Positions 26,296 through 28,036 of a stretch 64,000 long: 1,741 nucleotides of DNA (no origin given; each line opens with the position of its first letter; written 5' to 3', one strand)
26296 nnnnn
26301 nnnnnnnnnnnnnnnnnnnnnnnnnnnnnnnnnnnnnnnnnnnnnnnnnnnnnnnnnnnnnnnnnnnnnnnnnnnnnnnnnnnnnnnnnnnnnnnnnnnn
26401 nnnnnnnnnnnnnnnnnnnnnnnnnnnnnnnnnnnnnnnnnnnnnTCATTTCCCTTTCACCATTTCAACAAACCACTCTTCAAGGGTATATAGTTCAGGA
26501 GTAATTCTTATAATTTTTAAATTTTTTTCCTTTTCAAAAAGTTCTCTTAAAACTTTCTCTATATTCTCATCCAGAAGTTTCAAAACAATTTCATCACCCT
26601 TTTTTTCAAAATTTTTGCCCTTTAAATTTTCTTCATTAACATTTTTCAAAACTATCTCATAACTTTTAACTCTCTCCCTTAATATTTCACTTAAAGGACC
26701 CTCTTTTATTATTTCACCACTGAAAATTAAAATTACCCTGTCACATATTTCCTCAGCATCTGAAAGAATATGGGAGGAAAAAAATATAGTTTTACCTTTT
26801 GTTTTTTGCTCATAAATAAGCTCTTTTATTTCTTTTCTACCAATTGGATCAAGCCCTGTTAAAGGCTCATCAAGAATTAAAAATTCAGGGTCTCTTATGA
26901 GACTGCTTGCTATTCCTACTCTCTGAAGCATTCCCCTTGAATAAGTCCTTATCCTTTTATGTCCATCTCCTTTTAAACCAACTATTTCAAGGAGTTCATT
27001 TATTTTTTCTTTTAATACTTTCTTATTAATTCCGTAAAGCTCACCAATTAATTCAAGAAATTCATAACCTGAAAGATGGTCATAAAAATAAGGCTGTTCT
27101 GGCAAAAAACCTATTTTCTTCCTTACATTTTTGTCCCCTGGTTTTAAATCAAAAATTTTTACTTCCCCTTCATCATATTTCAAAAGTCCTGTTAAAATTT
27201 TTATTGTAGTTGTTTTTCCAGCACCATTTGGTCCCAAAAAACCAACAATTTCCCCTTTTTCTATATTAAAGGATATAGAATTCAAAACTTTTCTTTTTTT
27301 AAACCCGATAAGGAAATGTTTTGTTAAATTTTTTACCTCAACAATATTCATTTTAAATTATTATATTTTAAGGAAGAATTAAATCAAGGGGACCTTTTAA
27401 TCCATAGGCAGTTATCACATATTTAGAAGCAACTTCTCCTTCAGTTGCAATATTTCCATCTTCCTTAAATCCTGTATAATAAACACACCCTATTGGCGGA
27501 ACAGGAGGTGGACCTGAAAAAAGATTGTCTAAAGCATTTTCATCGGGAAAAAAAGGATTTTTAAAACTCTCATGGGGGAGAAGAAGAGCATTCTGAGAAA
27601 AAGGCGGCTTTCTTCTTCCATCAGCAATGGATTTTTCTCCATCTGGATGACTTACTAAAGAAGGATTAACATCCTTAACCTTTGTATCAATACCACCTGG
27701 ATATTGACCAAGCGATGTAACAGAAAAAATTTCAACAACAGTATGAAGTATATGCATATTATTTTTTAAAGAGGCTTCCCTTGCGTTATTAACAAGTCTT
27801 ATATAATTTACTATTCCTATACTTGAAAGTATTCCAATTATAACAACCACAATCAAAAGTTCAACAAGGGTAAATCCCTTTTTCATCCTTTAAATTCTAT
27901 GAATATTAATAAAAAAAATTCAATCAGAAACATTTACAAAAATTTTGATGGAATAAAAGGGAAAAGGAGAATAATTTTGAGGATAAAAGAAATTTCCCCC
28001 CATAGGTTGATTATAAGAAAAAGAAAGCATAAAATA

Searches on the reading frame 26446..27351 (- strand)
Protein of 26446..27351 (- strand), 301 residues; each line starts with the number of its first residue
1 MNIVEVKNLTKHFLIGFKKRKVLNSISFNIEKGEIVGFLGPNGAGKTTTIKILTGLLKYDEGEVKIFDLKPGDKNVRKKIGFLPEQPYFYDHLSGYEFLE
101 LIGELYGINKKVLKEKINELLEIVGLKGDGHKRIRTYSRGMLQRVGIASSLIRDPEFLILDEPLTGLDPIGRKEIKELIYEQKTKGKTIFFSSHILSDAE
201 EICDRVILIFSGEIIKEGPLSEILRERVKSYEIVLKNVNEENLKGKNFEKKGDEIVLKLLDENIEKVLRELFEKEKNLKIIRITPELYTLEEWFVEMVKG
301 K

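Call 68: search_protein_families(library=pfam, proteins=[window:26446-27351:-], max_evalue=0.0001)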
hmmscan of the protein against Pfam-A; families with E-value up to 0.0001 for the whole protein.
window:26446-27351:- (301 aa): 2 families
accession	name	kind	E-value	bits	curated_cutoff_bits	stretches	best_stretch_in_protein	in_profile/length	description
PF00005.33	ABC_tran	-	2.2e-29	103.2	25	1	23-164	1-136/137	ABC transporter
PF13304.12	AAA_21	-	5.2e-11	43.6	27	1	92-194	176-298/304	AAA domain, putative AbiEii toxin, Type IV TA system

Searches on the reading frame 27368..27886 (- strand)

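Call 68: search_protein_families(library=pfam, proteins=[window:27368-27886:-], max_evalue=0.0001)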
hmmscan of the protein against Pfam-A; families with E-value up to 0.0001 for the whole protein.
window:27368-27886:- (172 aa): 1 family
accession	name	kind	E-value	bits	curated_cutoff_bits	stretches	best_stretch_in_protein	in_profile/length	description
PF07963.17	N_methyl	-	2.6e-07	30.3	21.2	1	2-23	4-25/27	Prokaryotic N-terminal methylation motif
